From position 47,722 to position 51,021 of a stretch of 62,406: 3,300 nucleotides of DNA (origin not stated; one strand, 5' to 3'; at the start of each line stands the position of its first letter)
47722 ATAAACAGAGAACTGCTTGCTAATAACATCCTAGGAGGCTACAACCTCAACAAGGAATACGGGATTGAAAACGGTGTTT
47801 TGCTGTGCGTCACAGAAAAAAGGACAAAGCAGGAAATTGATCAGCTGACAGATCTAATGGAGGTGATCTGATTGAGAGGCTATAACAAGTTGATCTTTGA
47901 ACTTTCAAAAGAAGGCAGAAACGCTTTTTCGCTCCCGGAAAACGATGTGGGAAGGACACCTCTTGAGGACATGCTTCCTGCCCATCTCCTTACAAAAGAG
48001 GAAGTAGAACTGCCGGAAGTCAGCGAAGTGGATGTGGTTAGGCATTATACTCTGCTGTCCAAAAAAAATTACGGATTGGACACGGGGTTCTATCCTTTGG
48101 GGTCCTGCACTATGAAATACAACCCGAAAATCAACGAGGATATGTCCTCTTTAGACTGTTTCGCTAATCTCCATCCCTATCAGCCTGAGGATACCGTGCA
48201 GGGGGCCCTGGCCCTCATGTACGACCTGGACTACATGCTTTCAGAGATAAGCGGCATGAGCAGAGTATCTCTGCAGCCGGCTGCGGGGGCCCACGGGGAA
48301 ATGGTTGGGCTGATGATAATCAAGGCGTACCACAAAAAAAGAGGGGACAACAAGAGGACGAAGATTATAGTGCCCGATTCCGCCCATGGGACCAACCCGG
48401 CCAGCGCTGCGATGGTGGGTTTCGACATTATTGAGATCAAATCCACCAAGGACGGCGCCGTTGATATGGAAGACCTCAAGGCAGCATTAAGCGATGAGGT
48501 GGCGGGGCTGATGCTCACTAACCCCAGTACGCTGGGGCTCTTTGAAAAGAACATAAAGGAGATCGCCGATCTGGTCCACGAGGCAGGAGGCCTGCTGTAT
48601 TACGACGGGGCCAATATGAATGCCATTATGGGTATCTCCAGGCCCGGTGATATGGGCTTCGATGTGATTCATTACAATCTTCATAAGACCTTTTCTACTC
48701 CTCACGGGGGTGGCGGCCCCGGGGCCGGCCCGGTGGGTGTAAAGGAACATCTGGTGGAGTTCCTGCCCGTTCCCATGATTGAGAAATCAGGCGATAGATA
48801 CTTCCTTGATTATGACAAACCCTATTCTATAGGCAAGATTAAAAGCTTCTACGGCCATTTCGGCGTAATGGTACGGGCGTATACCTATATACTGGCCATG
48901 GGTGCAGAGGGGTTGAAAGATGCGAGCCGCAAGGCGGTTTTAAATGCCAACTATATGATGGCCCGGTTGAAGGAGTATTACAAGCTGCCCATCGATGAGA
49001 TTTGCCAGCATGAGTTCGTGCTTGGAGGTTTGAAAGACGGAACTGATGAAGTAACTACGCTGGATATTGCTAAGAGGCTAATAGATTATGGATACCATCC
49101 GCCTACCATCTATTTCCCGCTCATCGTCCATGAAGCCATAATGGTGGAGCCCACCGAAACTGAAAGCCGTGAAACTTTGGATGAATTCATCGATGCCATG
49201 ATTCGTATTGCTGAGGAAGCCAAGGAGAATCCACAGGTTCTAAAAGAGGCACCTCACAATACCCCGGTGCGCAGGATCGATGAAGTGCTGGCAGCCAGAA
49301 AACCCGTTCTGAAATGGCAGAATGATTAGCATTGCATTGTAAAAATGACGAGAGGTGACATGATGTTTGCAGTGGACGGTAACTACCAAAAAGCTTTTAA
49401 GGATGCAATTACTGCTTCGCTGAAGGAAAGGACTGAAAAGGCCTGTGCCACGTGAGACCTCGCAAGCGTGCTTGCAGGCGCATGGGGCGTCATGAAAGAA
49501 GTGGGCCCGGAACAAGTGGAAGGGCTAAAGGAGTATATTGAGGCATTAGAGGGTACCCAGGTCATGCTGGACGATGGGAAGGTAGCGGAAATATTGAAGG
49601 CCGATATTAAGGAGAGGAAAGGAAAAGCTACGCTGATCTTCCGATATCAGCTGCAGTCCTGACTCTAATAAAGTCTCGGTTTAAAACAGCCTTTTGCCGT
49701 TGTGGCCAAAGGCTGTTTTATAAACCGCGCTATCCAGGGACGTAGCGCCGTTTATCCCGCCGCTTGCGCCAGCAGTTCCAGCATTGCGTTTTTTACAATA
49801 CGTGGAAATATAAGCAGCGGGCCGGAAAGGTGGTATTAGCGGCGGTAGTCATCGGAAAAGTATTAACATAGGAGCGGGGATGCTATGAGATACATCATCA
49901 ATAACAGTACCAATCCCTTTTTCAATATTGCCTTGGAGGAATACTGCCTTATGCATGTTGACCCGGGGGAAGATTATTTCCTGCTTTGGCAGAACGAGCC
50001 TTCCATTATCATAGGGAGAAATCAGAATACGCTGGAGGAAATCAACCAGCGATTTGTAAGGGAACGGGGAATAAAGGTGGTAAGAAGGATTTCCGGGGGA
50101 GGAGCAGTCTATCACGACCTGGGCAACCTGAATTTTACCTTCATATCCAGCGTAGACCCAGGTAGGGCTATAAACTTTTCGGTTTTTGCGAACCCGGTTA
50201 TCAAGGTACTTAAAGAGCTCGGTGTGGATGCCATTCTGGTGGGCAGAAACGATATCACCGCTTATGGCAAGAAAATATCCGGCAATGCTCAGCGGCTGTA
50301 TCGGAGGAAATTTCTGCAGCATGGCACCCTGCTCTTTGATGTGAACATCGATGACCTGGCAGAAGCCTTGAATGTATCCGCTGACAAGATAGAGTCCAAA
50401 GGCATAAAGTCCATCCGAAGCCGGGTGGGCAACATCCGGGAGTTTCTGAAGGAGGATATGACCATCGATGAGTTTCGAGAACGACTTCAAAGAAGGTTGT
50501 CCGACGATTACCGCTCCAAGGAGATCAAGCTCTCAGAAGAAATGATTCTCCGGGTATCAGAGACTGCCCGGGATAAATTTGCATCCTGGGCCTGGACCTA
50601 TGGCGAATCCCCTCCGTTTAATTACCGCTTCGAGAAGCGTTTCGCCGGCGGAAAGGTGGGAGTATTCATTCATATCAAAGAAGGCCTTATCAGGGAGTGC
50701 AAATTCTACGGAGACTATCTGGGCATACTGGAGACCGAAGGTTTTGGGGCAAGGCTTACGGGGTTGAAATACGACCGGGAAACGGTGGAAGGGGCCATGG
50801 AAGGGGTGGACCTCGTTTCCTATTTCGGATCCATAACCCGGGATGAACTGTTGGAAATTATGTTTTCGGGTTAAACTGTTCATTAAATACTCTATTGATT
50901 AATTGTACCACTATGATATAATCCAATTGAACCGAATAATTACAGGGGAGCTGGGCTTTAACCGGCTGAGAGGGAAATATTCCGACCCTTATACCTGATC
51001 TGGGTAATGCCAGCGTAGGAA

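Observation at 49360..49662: In-frame TGA in a 100-codon ORF between gcvPB and lplA: candidate CxxU selenoprotein with a SECIS-like hairpin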

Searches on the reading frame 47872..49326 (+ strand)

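Call 12: search_protein_families(library=pfam, proteins=[window:47872-49326:+], max_evalue=0.00001)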
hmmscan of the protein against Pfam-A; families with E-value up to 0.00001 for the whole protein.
window:47872-49326:+ (485 aa): 3 families
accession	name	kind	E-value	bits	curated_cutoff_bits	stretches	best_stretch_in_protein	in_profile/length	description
PF21478.3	GcvP2_C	-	2.9e-29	101.9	27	1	351-453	1-105/122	Glycine dehydrogenase, C-terminal domain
PF02347.22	GDC-P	-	1.6e-17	63.9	26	1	31-308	23-293/429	Glycine cleavage system P-protein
PF00266.25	Aminotran_5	-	1.8e-06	27.6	21.5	1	152-279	80-207/371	Aminotransferase class-V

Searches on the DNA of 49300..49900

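Call 66: search_rna_families(source=window, start=49300, end=49900, threshold=evalue, max_evalue=10)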
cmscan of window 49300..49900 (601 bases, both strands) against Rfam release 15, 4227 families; matches with E-value up to 10: 3.
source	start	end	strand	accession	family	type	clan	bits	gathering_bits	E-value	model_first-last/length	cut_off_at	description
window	49669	49733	+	RF04114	MIR4374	Gene; miRNA;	-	16.5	105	1.4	1-119/119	no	MIR4374 microRNA precursor family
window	49433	49466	-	RF00505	RydC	Gene; sRNA;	-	15.4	48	5.3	1-64/64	no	RydC RNA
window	49678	49726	+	RF02965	CyVA-1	Gene; sRNA;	-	14.6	41.4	3.4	1-77/77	no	CyVA-1 RNA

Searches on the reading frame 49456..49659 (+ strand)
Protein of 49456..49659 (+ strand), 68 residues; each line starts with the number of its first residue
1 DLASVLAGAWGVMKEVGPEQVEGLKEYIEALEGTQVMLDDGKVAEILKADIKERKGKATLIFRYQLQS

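Call 18: search_protein_representatives(protein=window:49456-49659:+)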
Query: 68 residues. Proteins with E-value up to 0.001 (for the whole library): 32; up to 1e-10: 3; up to 1e-30: 0. The best 32 are listed.
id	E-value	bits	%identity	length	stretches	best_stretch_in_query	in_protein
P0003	5.6e-14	67.8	57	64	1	6-66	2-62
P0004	7.8e-12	61.0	54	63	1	6-66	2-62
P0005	1.7e-11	60.0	62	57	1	15-66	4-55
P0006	5.6e-10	55.2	47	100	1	4-67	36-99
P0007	2.4e-09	53.2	49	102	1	4-66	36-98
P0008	7.6e-09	51.6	49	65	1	6-65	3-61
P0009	8.1e-09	51.6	46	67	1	9-67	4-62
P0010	1.8e-08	50.5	47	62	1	7-65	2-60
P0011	8.9e-08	48.3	41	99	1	1-66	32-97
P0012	1.1e-07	48.0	48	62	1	7-66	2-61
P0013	1.8e-07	47.3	42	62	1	7-65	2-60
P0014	3.2e-07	46.5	46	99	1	4-66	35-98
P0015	4.0e-07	46.2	43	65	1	9-66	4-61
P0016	4.9e-07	45.9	44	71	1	8-66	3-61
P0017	5.3e-07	45.8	54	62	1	19-66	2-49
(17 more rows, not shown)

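Call 21: find_encoding_contigs(protein=P0006, flank=6000, max_places=4)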
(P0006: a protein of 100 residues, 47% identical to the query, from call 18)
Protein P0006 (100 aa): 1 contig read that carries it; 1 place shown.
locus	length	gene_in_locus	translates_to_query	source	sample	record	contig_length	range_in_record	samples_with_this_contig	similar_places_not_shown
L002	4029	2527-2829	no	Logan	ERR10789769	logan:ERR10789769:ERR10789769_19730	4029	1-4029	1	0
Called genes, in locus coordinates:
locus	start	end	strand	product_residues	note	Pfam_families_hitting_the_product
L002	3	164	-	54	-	?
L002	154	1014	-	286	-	PF12801:Fer4_5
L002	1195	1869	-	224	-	PF00027:cNMP_binding, PF13545:HTH_Crp_2, PF00325:Crp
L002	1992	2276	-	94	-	PF01521:Fe-S_biosyn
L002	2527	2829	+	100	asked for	-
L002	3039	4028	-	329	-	?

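Call 22: find_encoding_contigs(protein=P0011, flank=6000, max_places=4)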
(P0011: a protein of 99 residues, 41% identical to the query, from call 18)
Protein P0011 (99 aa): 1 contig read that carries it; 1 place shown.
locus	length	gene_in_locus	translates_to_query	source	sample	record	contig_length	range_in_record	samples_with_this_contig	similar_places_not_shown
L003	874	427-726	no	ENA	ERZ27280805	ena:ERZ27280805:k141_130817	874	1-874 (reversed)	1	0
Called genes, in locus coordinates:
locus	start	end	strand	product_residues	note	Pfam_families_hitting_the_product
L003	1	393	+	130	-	?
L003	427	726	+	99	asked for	-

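Call 38: search_protein_families(library=pfam, proteins=[L002:3039-4028:-], max_evalue=0.0001)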
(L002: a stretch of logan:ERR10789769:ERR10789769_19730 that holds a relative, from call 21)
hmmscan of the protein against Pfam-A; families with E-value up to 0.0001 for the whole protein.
L002:3039-4028:- (329 aa): 1 family
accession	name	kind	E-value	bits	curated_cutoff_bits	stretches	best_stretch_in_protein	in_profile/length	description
PF01208.23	URO-D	-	2.8e-66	224.3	23.9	1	11-317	37-345/346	Uroporphyrinogen decarboxylase (URO-D)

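Call 55: search_solved_structures(query=A5, max_evalue=10, show_alignments=2)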
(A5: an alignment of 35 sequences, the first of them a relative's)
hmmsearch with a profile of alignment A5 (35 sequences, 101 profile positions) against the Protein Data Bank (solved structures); distinct sequences matched with E-value up to 10: 4.
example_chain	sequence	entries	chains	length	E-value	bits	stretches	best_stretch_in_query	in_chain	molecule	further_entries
7r81_a1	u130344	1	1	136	0.24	15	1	57-98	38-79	Ribosomal protein L26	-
7olc_LY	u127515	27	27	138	0.26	14.8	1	61-98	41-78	60S ribosomal protein L26-like protein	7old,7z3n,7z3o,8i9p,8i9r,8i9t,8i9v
5wp0_A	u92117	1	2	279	0.36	14.4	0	61-87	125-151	NH(3)-dependent NAD(+) synthetase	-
8xje_A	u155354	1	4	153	0.9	13.1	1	39-91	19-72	YqeY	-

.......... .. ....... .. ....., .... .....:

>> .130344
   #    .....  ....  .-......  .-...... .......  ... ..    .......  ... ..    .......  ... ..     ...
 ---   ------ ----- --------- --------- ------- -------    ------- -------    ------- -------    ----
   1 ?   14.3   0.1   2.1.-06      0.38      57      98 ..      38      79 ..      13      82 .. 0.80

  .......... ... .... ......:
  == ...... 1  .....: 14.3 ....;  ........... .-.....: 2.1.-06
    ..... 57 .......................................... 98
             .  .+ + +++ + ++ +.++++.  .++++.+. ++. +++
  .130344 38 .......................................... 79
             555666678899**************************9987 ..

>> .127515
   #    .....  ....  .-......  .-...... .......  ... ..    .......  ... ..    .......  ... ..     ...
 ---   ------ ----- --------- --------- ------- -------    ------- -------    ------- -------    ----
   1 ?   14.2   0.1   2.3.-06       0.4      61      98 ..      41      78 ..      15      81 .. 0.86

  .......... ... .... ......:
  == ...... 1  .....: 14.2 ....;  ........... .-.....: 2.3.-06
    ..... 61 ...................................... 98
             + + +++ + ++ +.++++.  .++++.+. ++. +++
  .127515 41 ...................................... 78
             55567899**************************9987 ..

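Call 60: predict_structure(alignment_id=A5)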
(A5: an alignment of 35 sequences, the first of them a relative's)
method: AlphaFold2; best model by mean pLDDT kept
length: 99 residues; sequences in the alignment: 35
mean_pLDDT: 88.8   pTM: 0.79
mean pLDDT of the five models: 88.8, 87.0, 86.5, 85.8, 85.6
residues with pLDDT >= 90: 67; 70-90: 26; 50-70: 6; < 50: 0
segments of 3 or more residues with pLDDT < 50: none
pLDDT, mean of each block of 10 residues (from residue 1): 82 92 77 81 93 93 92 93 93 93
secondary structure, 60 per line:
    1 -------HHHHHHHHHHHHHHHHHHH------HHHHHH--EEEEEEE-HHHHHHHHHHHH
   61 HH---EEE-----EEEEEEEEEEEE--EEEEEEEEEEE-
elements in order: H8-26 H33-38 E41-47 H49-62 E66-68 E74-85 E88-98

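Call 62: fold_search(model_id=the predicted structure, library=pdb)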
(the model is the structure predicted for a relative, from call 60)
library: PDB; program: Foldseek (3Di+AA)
matches with E <= 10: 1062; with E <= 0.001: 0
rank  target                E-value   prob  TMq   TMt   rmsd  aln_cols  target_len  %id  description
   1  8rq8                  1.8e-02  0.98  0.41  0.15   3.8        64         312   12  Crystal structure of CRBN-midi in complex with mezigdomide (released 2024-09-25)
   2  8tzx_D                4.4e-02  0.95  0.40  0.14   3.8        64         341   12  Ternary complex structure of Cereblon-DDB1 bound to WIZ(ZF7) and the molecular glue dWIZ-1 (released 2024-07-10)
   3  8u15_A                4.6e-02  0.93  0.39  0.14   4.0        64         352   11  The ternary complex structure of DDB1-CRBN-SALL4(ZF1,2)-short bound to CC-220 (released 2023-12-27)
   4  8u17_A                4.9e-02  0.92  0.39  0.14   4.0        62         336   11  The ternary complex structure of DDB1-CRBN-SALL4(ZF1,2)-long bound to Pomalidomide (released 2023-12-27)
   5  8u17_D                6.4e-02  0.89  0.39  0.14   4.0        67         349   12  The ternary complex structure of DDB1-CRBN-SALL4(ZF1,2)-long bound to Pomalidomide (released 2023-12-27)
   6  8rq9_C                6.8e-02  0.91  0.40  0.15   3.8        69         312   12  Crystal structure of PROTAC CFT-1297 in complex with CRBN-midi and BRD4(BD2) (released 2024-09-25)
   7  4ci1_B                7.3e-02  0.91  0.40  0.13   3.8        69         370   12  Structure of the DDB1-CRBN E3 ubiquitin ligase bound to thalidomide (released 2014-07-16)
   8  8rqc_D                8.8e-02  0.90  0.41  0.15   3.8        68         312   12  Crystal structure of CRBN-midi in complex with mezigdomide and IKZF1 ZF2 (released 2024-09-25)
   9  9q2d_B                8.8e-02  0.90  0.42  0.14   3.9        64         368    9  Cryo-EM structure of ternary complex Ikaros-ZF2:CC-885:CRBN:DDB1 (molecular glue degrader) (released 2025-10-01)
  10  8rqc_A                8.8e-02  0.82  0.38  0.16   4.1        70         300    8  Crystal structure of CRBN-midi in complex with mezigdomide and IKZF1 ZF2 (released 2024-09-25)
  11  5v3o_C                8.8e-02  0.75  0.37  0.13   4.4        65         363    9  Cereblon in complex with DDB1 and CC-220 (released 2017-05-03)
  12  8u15_D                1.0e-01  0.85  0.40  0.14   3.9        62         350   11  The ternary complex structure of DDB1-CRBN-SALL4(ZF1,2)-short bound to CC-220 (released 2023-12-27)
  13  8rqa                  1.1e-01  0.63  0.35  0.15   4.7        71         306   10  Crystal structure of CRBN-midi in complex with Lenalidomide (released 2024-09-25)
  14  9djx_A                1.1e-01  0.85  0.40  0.14   3.8        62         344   11  Ternary complex structure of Cereblon-DDB1 bound to WIZ(ZF7) and the molecular glue WIZ-6 (released 2024-11-27)
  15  8u16_A                1.1e-01  0.84  0.39  0.14   3.9        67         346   12  The ternary complex structure of DDB1-CRBN-SALL4(ZF1,2)-short bound to Pomalidomide (released 2023-12-27)
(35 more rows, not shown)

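Call 88: search_protein_families(library=pfam, alignment_id=A5, max_evalue=1)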
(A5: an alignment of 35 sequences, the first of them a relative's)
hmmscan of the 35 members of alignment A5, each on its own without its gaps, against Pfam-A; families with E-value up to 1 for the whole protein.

A. member 1, P0011 (99 aa): 3 families
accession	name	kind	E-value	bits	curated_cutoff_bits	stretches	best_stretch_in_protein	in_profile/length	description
PF02593.20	DUF166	-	0.081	12.9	24.4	1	4-69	4-60/221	Domain of unknown function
PF18582.6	HZS_alpha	-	0.12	13.4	26.6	1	13-67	18-73/98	Hydrazine synthase alpha subunit middle domain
PF10704.14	DUF2508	-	0.15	12.7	22.5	0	1-25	1-27/71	Protein of unknown function (DUF2508)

B. families by the number of members that match (of 35 scanned): 24 families
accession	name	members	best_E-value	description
PF22939.2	GPIID_WHD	5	0.044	GPI inositol-deacylase, winged helix domain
PF11692.13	DUF3289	2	0.013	Protein of unknown function (DUF3289)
PF23291.1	KOW4_SPT5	2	0.052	Transcription elongation factor SPT5, fourth KOW domain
PF24722.1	DUF7674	2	0.076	Domain of unknown function (DUF7674)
PF22321.2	Zona_CL2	2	0.13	Zonadhesin, second cohesin-like domain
PF16519.10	TRPM_tetra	1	0.015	Tetramerisation domain of TRPM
PF20835.2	PA_Ig-like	1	0.018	Anthrax protective antigen, immunoglobulin-like domain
PF06513.16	DUF1103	1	0.03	Repeat of unknown function (DUF1103)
PF23302.1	HTH_DNAJC9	1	0.047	DNAJC9 HTH domain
PF02887.21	PK_C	1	0.053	Pyruvate kinase, alpha/beta domain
PF02593.20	DUF166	1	0.081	Domain of unknown function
PF10180.14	WKF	1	0.1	WKF domain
PF18582.6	HZS_alpha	1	0.12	Hydrazine synthase alpha subunit middle domain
PF02244.21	Propep_M14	1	0.12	Carboxypeptidase activation peptide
PF16169.10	DUF4872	1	0.12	Domain of unknown function (DUF4872)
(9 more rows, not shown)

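Call 89: search_protein_families(library=ncbifam, alignment_id=A5, max_evalue=1)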
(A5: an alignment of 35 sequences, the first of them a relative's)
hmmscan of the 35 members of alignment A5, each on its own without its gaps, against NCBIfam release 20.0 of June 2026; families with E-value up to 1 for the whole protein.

A. member 1, P0011 (99 aa): 1 family
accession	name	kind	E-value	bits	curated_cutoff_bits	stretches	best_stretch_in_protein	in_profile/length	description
TIGR04338.1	HEXXH_Rv0185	hypoth_equivalog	0.029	14.2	90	1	32-89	26-82/161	TIGR04338 family metallohydrolase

B. families by the number of members that match (of 35 scanned): 21 families
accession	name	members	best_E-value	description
TIGR03231.1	anthran_1_2_B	3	0.013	anthranilate 1,2-dioxygenase small subunit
NF000243.1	MecI_of_mecA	3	0.044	mecA-type methicillin resistance repressor MecI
NF004712.0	PRK06052.1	2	0.016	methionine synthase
NF000240.1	macrolide_MphC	1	0.015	Mph(C) family macrolide 2'-phosphotransferase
TIGR04338.1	HEXXH_Rv0185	1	0.029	TIGR04338 family metallohydrolase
NF007352.0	PRK09847.1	1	0.032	aldehyde dehydrogenase PuuC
NF001747.0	PRK00466.1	1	0.037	N-acetyl-lysine deacetylase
NF010273.0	PRK13719.1-2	1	0.038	conjugal transfer transcriptional regulator TraJ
NF004472.0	PRK05805.1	1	0.049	phosphate butyryltransferase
TIGR03266.1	methan_mark_1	1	0.05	YcaO-related McrA-glycine thioamidation protein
NF053550.1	DarH_acyl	1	0.054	BtrH-related acyltransferase DarH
NF040631.2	InhA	1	0.06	NADH-dependent enoyl-ACP reductase InhA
TIGR01406.1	dnaQ_proteo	1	0.081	DNA polymerase III subunit epsilon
NF009761.0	PRK13262.1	1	0.086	urease accessory protein UreE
NF005593.0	PRK07324.1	1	0.086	aminotransferase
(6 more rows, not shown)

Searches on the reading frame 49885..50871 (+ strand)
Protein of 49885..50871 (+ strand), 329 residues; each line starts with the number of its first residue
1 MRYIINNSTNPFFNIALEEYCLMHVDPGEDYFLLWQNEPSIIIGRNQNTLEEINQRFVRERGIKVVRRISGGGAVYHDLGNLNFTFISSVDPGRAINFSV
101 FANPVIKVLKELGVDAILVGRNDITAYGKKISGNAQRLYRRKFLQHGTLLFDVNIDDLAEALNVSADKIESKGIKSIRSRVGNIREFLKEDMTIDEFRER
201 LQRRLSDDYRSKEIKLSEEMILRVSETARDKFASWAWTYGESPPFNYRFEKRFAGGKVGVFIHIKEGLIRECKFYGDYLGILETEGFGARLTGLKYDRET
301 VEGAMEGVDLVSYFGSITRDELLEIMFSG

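Call 12: search_protein_families(library=pfam, proteins=[window:49885-50871:+], max_evalue=0.00001)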
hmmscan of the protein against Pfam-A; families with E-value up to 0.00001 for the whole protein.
window:49885-50871:+ (329 aa): 3 families
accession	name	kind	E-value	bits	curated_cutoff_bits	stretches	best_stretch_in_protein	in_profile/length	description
PF21948.1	LplA-B_cat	-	3.1e-69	233.4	27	1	10-204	1-198/200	Lipoyl protein ligase A/B catalytic domain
PF10437.14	Lip_prot_lig_C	-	2.3e-22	79.1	24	1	242-325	1-84/85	Bacterial lipoate protein ligase C-terminus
PF03099.24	BPL_LplA_LipB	-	8.3e-11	42.4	21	1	46-154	9-133/133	Biotin/lipoate A/B protein ligase family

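Call 98: search_protein_families(library=ncbifam, proteins=[window:49885-50871:+], max_evalue=0.001)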
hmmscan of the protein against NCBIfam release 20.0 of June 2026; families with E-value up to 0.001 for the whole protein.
window:49885-50871:+ (329 aa): 4 families
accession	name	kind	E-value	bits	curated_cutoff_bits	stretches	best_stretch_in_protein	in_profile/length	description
TIGR00545.2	lipoyltrans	equivalog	7.5e-126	419.5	280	1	1-327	1-328/328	lipoate--protein ligase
NF053790.1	LplA_LipA_fuse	exception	8.8e-84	282.2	800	1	1-328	1-326/606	bifunctional lipoate--protein ligase/lipoyl synthase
NF053751.1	LplAB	exception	1.2e-32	113.3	550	1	5-238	104-344/348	lipoate-protein ligase LplAB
NF053750.1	LplA_large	exception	1.4e-32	113.1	480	1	33-232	34-239/248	lipoate-protein ligase large subunit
